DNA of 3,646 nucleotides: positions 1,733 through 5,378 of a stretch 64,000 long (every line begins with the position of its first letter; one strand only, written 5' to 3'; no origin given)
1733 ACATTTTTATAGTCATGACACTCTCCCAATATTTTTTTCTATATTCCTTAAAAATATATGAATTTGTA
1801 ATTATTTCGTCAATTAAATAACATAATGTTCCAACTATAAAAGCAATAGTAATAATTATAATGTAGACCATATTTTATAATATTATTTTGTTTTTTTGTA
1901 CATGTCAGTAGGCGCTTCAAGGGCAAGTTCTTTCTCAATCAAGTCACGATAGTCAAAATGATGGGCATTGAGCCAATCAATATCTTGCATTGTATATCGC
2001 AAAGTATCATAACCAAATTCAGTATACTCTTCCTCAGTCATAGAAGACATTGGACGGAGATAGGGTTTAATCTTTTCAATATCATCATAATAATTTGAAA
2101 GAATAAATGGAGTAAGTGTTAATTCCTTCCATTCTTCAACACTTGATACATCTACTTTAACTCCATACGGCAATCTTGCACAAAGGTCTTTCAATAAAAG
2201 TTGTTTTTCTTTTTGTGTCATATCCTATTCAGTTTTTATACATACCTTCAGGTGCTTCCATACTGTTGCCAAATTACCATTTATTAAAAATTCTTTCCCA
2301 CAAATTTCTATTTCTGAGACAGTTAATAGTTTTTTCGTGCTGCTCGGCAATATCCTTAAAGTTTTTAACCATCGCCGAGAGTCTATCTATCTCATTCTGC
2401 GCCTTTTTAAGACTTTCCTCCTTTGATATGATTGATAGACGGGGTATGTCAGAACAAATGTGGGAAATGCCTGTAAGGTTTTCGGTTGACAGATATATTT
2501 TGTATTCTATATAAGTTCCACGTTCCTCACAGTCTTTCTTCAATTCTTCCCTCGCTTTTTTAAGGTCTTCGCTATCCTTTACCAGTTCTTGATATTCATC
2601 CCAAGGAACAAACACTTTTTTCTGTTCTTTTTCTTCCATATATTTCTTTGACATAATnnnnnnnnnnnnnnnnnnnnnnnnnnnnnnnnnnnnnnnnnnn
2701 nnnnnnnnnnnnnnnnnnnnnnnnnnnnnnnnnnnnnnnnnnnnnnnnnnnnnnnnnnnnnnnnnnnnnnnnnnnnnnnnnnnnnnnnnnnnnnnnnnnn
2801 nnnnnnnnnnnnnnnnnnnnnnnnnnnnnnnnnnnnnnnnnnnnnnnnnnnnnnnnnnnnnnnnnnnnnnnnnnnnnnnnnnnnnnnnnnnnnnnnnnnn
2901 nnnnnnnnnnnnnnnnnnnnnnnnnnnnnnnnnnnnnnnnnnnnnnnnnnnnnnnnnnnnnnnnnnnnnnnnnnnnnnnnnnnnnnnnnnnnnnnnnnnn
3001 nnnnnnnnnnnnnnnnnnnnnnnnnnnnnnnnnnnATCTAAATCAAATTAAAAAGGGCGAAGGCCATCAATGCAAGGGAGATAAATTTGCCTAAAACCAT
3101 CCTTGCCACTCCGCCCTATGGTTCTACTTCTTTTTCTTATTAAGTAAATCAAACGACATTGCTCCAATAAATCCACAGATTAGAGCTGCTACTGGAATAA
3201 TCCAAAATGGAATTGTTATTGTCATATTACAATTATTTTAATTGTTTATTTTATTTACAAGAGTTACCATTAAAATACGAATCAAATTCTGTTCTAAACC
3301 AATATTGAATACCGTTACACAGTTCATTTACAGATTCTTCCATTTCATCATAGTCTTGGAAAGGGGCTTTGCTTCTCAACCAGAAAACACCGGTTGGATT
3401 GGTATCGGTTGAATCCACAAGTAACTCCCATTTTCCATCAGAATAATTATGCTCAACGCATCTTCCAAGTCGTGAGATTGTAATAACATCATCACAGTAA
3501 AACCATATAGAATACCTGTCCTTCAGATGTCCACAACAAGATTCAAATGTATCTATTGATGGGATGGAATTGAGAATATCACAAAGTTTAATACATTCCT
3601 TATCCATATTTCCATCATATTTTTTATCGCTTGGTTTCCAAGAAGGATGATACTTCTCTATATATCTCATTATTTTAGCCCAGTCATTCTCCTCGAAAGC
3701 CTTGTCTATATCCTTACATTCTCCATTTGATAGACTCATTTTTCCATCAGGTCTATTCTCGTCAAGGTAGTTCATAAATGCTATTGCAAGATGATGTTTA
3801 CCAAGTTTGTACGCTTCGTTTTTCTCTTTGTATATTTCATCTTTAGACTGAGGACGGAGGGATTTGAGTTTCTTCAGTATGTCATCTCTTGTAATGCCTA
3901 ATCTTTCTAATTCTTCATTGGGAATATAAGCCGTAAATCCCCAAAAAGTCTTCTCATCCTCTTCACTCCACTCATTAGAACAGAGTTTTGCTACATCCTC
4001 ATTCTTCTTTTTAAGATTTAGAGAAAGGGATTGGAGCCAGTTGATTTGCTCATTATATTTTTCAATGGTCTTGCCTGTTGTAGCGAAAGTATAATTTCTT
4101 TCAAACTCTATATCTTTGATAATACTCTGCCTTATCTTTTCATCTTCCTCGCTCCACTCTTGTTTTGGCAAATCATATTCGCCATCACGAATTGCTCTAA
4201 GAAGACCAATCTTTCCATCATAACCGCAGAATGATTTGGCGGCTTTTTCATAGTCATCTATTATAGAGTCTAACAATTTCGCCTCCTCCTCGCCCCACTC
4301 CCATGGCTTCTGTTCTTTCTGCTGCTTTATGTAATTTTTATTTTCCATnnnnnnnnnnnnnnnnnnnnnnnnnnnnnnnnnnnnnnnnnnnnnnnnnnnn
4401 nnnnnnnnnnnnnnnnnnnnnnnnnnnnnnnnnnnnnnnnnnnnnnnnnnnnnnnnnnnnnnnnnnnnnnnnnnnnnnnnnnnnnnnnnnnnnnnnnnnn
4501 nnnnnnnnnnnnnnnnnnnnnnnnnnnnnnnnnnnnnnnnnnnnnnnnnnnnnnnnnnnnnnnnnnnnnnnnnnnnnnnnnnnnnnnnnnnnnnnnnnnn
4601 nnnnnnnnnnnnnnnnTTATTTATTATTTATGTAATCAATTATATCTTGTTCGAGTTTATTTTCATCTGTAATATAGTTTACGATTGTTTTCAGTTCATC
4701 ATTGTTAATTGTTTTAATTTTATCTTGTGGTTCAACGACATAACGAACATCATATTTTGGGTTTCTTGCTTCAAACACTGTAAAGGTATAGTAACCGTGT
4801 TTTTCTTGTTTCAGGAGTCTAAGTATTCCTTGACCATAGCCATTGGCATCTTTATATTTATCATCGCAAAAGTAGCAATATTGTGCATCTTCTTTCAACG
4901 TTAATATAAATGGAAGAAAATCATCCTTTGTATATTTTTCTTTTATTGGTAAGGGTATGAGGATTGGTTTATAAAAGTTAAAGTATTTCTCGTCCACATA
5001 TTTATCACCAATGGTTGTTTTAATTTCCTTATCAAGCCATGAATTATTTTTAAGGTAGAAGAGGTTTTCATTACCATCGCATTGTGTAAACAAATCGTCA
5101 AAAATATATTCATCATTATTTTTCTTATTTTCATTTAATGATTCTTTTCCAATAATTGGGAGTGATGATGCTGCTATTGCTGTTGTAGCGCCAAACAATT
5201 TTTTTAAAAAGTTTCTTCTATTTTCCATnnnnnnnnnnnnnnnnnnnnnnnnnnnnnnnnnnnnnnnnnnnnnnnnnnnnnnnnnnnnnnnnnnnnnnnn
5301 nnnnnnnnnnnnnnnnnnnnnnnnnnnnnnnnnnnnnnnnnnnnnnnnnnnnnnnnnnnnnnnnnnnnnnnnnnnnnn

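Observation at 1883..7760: Family A: 6-7 tandemly scattered paralogs with conserved termini and hypervariable cores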

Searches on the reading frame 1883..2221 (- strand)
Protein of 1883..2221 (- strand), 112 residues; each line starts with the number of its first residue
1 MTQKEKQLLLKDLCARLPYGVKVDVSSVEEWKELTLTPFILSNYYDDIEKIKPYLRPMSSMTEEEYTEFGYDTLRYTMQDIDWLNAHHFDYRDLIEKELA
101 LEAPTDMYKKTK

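Call 4: search_protein_families(library=pfam, proteins=[window:1883-2221:-], max_evalue=0.1)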
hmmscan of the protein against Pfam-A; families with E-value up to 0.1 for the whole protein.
window:1883-2221:- (112 aa): 0 families

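Call 5: search_protein_families(library=phrogs, proteins=[window:1883-2221:-], max_evalue=0.01)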
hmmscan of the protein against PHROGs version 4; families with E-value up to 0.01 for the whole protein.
window:1883-2221:- (112 aa): 2 families
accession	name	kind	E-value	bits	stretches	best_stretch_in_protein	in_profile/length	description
phrog_10841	-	unknown function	1.2e-07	33.1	1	8-66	3-69/163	-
phrog_35013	-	unknown function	0.0096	17.1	0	85-111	37-62/72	-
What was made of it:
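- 1883..2221 (-): Family member 1 (112 aa), the shortest inserts (V1 29 aa, V2 16 aa). PHROG 10841 E 1.2e-7 (call 5).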

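Call 27: search_protein_families(library=padloc, proteins=[window:1883-2221:-], max_evalue=0.1)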
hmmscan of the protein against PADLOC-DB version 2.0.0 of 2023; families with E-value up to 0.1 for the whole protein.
window:1883-2221:- (112 aa): 0 families

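Call 40: search_protein_families(library=ncbifam, proteins=[window:1883-2221:-], max_evalue=0.1)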
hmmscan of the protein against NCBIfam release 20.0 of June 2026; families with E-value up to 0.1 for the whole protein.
window:1883-2221:- (112 aa): 0 families

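Call 74: find_encoding_contigs(protein=window:1883-2221:-, flank=10000, max_places=3)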
Protein window:1883-2221:- (112 aa): 2 contigs read that carry it; 2 places shown.
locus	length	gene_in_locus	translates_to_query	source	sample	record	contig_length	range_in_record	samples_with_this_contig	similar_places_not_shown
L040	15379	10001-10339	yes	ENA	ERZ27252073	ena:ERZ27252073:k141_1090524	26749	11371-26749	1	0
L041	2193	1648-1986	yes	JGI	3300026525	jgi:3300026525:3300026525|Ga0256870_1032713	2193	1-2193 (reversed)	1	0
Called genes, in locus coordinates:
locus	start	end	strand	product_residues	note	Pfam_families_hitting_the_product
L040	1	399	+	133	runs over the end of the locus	-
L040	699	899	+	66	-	-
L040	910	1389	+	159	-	PF02142:MGS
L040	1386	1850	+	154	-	PF00293:NUDIX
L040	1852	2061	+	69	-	-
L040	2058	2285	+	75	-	-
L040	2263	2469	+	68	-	-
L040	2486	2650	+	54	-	-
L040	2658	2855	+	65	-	-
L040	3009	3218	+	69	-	-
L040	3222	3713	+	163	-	-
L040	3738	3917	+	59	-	-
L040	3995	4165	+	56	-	-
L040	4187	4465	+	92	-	-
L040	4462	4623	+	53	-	-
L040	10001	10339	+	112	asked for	-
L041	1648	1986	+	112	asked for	-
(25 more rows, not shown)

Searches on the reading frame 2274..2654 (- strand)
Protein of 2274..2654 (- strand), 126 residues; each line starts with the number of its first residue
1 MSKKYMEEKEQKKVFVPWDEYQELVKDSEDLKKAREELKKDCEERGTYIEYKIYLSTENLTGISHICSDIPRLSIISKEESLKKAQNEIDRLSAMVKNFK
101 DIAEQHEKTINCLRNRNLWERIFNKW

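Call 27: search_protein_families(library=padloc, proteins=[window:2274-2654:-], max_evalue=0.1)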
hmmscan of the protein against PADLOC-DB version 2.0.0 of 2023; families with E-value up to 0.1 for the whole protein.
window:2274-2654:- (126 aa): 1 family
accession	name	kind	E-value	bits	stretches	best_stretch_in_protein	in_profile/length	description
PDLC02747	PbeC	-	0.019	11.8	1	3-104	393-497/632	PbeC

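Call 40: search_protein_families(library=ncbifam, proteins=[window:2274-2654:-], max_evalue=0.1)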
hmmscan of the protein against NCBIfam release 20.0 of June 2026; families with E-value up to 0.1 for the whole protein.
window:2274-2654:- (126 aa): 1 family
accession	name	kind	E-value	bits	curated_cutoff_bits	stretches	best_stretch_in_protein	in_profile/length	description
NF048009.1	SfplDhtHpfGKleb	equivalog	0.031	12.4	1000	1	4-111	126-230/824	(2S)-3-sulfopropanediol dehydratase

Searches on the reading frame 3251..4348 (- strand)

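Call 4: search_protein_families(library=pfam, proteins=[window:3251-4348:-], max_evalue=0.1)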
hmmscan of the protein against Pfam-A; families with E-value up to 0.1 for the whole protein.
window:3251-4348:- (365 aa): 1 family
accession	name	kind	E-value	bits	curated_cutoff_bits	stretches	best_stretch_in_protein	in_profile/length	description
PF02676.19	TYW3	-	0.0051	16.6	27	1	236-273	14-48/211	Methyltransferase TYW3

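Call 5: search_protein_families(library=phrogs, proteins=[window:3251-4348:-], max_evalue=0.01)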
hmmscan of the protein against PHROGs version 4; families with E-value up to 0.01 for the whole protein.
window:3251-4348:- (365 aa): 1 family
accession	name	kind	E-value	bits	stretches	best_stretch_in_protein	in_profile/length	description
phrog_18734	-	unknown function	0.001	20.2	0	50-80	4-34/43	-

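Call 27: search_protein_families(library=padloc, proteins=[window:3251-4348:-], max_evalue=0.1)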
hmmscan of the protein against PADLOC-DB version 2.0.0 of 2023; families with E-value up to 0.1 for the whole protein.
window:3251-4348:- (365 aa): 0 families

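Call 40: search_protein_families(library=ncbifam, proteins=[window:3251-4348:-], max_evalue=0.1)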
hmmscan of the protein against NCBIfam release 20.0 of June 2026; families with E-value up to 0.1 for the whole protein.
window:3251-4348:- (365 aa): 0 families

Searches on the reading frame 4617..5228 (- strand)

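Call 4: search_protein_families(library=pfam, proteins=[window:4617-5228:-], max_evalue=0.1)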
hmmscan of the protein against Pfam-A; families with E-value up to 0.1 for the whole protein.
window:4617-5228:- (203 aa): 1 family
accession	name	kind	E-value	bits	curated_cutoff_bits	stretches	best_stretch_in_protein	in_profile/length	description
PF13821.11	DUF4187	-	0.055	13.7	29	0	110-128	21-39/54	Domain of unknown function (DUF4187)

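Call 5: search_protein_families(library=phrogs, proteins=[window:4617-5228:-], max_evalue=0.01)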
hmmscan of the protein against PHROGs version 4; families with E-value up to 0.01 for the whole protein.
window:4617-5228:- (203 aa): 0 families

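Call 27: search_protein_families(library=padloc, proteins=[window:4617-5228:-], max_evalue=0.1)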
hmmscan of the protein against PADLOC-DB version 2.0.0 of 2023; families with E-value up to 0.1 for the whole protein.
window:4617-5228:- (203 aa): 1 family
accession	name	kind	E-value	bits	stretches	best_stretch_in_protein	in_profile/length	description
PDLC03723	oMTase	-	0.028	11.7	0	149-191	8-48/414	orphan methyltransferase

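Call 40: search_protein_families(library=ncbifam, proteins=[window:4617-5228:-], max_evalue=0.1)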
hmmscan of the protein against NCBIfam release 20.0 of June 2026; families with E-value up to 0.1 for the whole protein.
window:4617-5228:- (203 aa): 2 families
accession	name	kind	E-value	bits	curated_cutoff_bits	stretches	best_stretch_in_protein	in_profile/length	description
NF004399.0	PRK05758.1-1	equivalog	0.015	15.2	160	1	119-200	59-142/179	F0F1 ATP synthase subunit delta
TIGR01409.1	TAT_signal_seq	domain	0.044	14.1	16.7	1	3-22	2-20/29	twin-arginine translocation signal domain-containing protein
